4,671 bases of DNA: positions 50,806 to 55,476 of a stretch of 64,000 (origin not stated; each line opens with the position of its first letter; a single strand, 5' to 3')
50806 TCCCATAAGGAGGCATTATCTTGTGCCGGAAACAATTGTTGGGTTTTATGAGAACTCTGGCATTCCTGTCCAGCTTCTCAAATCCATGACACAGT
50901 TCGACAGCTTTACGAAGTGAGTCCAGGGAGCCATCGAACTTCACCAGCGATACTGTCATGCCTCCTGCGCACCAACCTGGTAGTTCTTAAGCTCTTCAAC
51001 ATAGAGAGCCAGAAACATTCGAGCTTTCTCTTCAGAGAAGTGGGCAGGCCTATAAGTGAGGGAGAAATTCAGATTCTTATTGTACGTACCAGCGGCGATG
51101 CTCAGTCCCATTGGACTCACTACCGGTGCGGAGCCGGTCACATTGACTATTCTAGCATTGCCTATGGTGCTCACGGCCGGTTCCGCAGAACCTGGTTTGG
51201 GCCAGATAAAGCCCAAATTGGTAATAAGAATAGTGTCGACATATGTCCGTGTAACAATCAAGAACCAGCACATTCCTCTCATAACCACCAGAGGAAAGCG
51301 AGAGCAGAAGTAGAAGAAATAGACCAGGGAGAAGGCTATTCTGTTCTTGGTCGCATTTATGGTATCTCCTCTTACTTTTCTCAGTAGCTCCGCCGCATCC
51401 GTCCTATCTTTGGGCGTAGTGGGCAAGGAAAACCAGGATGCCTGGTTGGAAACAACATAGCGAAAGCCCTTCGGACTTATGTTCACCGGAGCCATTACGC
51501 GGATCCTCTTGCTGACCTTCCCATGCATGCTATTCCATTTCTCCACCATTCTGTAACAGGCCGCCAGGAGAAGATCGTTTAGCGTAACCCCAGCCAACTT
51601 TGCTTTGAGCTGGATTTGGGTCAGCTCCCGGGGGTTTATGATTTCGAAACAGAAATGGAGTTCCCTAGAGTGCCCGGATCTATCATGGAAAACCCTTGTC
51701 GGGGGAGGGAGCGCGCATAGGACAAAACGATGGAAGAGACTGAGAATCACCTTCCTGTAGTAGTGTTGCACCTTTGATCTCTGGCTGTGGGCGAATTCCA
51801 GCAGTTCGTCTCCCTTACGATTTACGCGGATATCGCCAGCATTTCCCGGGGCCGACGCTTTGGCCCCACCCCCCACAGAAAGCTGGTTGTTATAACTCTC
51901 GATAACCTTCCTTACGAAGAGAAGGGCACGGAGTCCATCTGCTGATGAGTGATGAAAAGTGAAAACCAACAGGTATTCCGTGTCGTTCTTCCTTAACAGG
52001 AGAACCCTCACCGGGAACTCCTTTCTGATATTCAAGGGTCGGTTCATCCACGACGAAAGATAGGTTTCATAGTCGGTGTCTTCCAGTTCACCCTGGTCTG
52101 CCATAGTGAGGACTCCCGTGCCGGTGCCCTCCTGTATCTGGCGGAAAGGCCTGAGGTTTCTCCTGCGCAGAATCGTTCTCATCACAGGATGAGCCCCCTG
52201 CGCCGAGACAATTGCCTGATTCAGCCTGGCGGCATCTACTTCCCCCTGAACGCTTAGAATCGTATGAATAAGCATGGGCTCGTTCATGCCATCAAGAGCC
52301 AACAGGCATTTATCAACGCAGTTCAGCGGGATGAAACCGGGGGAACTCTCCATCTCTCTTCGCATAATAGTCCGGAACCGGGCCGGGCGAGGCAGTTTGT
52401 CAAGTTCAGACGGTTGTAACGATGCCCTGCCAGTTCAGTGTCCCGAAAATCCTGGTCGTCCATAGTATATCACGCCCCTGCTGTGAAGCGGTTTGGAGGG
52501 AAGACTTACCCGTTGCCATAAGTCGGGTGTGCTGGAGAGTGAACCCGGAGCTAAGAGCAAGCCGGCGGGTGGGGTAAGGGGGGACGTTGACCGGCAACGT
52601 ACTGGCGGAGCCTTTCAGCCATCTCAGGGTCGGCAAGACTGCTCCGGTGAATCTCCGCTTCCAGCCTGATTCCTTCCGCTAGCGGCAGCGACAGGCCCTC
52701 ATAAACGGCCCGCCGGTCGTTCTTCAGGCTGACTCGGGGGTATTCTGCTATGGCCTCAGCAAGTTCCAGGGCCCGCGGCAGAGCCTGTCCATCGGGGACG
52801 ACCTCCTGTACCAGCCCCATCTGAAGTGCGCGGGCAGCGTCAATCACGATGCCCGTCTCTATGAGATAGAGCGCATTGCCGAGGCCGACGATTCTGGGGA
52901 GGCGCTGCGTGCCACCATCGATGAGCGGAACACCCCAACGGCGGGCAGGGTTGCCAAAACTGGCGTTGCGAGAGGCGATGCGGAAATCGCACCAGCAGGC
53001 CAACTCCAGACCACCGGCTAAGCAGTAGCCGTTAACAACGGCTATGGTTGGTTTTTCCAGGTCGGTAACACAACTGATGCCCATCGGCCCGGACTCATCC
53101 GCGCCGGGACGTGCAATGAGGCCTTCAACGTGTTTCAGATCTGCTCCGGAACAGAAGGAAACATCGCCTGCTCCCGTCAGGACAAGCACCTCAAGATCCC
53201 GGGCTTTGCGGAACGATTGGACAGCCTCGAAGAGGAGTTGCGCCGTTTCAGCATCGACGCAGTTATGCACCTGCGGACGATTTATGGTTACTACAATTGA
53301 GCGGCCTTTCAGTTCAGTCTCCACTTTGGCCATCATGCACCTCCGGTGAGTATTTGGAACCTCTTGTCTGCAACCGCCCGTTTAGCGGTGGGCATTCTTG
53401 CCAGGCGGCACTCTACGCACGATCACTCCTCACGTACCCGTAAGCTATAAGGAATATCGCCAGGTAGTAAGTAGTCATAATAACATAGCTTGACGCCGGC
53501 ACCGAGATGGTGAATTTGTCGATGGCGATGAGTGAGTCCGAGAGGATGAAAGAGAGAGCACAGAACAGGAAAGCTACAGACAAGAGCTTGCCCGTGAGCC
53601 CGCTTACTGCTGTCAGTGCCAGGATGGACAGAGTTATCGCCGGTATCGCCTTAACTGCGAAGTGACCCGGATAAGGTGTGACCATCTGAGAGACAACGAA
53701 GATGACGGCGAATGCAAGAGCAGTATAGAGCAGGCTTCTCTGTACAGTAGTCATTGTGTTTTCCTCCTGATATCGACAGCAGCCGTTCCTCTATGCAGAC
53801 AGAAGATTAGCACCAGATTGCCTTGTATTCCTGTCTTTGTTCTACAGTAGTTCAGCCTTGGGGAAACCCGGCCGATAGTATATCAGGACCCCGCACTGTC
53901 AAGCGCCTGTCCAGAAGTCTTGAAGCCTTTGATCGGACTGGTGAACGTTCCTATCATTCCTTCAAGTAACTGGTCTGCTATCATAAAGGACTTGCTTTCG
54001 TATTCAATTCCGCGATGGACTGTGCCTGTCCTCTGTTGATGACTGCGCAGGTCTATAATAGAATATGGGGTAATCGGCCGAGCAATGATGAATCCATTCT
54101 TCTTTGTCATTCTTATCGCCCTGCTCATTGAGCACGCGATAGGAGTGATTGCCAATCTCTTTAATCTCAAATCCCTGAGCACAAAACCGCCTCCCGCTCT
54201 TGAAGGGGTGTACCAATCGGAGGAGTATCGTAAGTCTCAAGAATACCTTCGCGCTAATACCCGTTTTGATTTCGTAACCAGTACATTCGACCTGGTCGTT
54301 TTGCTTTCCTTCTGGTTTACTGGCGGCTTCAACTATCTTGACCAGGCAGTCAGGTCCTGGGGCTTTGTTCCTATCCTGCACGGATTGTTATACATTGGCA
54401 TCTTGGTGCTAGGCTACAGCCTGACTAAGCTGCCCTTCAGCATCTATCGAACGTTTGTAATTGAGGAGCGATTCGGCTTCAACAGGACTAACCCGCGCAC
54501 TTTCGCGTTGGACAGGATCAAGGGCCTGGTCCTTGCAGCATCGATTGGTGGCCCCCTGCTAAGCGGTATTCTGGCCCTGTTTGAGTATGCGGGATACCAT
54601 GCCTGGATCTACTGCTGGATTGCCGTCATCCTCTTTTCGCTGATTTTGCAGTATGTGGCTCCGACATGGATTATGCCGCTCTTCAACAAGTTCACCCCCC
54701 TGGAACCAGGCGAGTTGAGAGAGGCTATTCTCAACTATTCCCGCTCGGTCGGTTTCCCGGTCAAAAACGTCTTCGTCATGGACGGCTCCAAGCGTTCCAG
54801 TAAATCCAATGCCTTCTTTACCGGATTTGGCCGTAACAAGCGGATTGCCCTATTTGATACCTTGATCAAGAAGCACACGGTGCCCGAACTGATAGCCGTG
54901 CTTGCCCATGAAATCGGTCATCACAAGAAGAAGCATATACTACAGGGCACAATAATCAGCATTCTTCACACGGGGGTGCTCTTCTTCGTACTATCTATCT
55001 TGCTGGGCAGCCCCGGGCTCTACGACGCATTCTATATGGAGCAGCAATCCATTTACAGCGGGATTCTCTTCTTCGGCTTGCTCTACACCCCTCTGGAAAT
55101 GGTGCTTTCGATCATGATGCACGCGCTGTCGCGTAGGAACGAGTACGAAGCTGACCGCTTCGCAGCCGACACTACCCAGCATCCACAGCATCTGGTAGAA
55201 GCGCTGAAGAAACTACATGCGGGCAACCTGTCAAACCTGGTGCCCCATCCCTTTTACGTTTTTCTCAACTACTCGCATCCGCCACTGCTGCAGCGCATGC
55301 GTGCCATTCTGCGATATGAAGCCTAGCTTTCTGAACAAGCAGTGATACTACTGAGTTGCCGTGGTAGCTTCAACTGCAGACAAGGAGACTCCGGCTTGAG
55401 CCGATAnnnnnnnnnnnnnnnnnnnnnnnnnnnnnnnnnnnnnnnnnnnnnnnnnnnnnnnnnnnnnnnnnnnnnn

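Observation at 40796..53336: Self-contained type II FAS/PKS-like accessory cluster with dedicated ACP, PPTase, two CrtI-family oxidoreductases, DUF362 and an HHxxxDG acyltransferase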

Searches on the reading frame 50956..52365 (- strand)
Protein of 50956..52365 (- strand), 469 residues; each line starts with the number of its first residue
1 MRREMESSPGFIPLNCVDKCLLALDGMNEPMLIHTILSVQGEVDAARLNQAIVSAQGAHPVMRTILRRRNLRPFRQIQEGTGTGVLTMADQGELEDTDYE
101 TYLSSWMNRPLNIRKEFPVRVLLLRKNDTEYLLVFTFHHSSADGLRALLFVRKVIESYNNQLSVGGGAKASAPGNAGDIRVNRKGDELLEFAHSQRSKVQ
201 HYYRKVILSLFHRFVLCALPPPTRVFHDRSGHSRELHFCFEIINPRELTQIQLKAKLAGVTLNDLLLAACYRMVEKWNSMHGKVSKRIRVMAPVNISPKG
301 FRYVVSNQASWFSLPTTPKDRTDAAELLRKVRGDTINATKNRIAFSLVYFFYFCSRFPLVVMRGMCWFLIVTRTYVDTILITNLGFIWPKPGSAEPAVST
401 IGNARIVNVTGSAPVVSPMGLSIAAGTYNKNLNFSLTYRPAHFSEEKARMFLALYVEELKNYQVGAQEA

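Call 4: search_protein_families(library=pfam, proteins=[window:50956-52365:-])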
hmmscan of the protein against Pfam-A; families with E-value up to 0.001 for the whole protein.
window:50956-52365:- (469 aa): 1 family
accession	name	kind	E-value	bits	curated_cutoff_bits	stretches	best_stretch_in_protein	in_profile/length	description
PF00668.25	Condensation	-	6.2e-19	68.5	30.6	1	33-279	29-268/456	Condensation domain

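Call 17: search_solved_structures(query=window:50956-52365:-, max_evalue=0.01)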
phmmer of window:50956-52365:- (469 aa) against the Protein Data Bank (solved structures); distinct sequences matched with E-value up to 0.01: 2.
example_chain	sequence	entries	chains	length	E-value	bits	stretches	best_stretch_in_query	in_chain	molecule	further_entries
2jgp_A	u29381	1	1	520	0.0027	19.6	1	11-159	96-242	TYROCIDINE SYNTHETASE 3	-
8xjz_C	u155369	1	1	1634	0.007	18.3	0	35-161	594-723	Peptide synthetase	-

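Call 87: search_protein_families(library=ncbifam, proteins=[window:50956-52365:-], max_evalue=1e-10)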
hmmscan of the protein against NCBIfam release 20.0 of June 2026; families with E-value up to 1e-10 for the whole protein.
window:50956-52365:- (469 aa): 1 family
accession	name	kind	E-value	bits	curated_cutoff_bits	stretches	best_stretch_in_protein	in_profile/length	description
TIGR02946.1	acyl_WS_DGAT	subfamily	3.5e-14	52.6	309.95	1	130-442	128-431/453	wax ester/triacylglycerol synthase family O-acyltransferase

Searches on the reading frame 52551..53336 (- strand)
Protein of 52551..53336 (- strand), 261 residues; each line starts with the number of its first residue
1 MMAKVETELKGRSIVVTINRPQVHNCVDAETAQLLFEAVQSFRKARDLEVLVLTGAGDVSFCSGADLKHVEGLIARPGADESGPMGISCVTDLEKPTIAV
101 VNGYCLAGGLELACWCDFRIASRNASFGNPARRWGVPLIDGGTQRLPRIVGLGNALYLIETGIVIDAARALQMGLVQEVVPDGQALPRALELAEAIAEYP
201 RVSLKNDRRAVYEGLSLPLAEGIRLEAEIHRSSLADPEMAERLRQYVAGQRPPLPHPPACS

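Call 4: search_protein_families(library=pfam, proteins=[window:52551-53336:-])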
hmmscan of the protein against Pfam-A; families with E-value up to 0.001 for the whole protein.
window:52551-53336:- (261 aa): 2 families
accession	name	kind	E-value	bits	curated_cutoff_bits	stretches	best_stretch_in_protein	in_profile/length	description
PF00378.25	ECH_1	-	6.6e-46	157.1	27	1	14-247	7-241/251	Enoyl-CoA hydratase/isomerase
PF16113.10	ECH_2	-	1.2e-21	78.1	27.2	1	15-185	3-177/335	Enoyl-CoA hydratase/isomerase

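Call 87: search_protein_families(library=ncbifam, proteins=[window:52551-53336:-], max_evalue=1e-10)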
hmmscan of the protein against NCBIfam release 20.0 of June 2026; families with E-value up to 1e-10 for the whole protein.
window:52551-53336:- (261 aa): 66 families (the best 25 are shown)
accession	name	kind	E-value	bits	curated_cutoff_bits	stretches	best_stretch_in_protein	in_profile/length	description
NF006108.0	PRK08259.1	equivalog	3.4e-71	239.8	273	1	3-247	3-245/256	crotonase/enoyl-CoA hydratase family protein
NF051848.1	EnCoAHydtEchA19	equivalog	1.2e-55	188.9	400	1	5-246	2-247/258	enoyl-CoA hydratase EchA19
NF004840.0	PRK06190.1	equivalog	2.6e-48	164.9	253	1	5-243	6-248/260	enoyl-CoA hydratase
NF004475.0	PRK05809.1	subfamily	2e-46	158.6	394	1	5-245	6-248/260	short-chain-enoyl-CoA hydratase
NF006007.0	PRK08138.1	subfamily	9.8e-46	156.2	355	1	14-228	19-232/261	enoyl-CoA hydratase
NF006100.0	PRK08252.1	subfamily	1.2e-44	152.8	282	1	2-222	2-219/254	crotonase/enoyl-CoA hydratase family protein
NF005802.0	PRK07657.1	equivalog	3.6e-43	148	363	1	5-245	5-248/260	enoyl-CoA hydratase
NF006699.0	PRK09245.1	subfamily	8.2e-42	143.3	354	1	1-223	1-232/266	crotonase/enoyl-CoA hydratase family protein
NF004517.0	PRK05862.1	equivalog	4.1e-41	141.2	396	1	5-252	6-252/257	enoyl-CoA hydratase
NF005864.0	PRK07799.1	equivalog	1.3e-40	139.2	316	1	7-230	12-239/266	crotonase/enoyl-CoA hydratase family protein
NF004634.0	PRK05980.1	equivalog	9.7e-40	136.6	375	1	1-251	1-257/263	crotonase/enoyl-CoA hydratase family protein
NF004781.0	PRK06127.1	subfamily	6.3e-39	134.2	291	1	3-213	11-225/269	enoyl-CoA hydratase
NF006566.0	PRK09076.1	subfamily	1.2e-38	133.3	286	1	2-232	4-235/260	enoyl-CoA hydratase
NF007239.0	PRK09674.1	equivalog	1.5e-38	132.7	371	1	9-229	10-229/257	2,3-dehydroadipyl-CoA hydratase PaaF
NF042430.2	EnCoAhydt_DpgD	equivalog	7.2e-37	127.2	400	1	10-244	4-245/258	enoyl-CoA-hydratase DpgD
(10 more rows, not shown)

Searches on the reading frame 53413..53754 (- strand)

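Call 4: search_protein_families(library=pfam, proteins=[window:53413-53754:-])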
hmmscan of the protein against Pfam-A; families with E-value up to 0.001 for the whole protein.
window:53413-53754:- (113 aa): 1 family
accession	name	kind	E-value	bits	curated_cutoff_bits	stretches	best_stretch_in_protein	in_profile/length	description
PF07947.19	YhhN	-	2.5e-10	40.8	25.6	1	8-106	81-181/182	YhhN family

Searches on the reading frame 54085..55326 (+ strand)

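Call 4: search_protein_families(library=pfam, proteins=[window:54085-55326:+])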
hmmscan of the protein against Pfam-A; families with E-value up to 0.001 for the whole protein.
window:54085-55326:+ (413 aa): 2 families
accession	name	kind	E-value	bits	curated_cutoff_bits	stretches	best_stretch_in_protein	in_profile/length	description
PF16491.10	Peptidase_M48_N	-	2.1e-58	197.6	27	1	28-202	5-179/179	CAAX prenyl protease N-terminal, five membrane helices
PF01435.24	Peptidase_M48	-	2e-37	129.2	20.3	1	206-410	2-184/186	Peptidase family M48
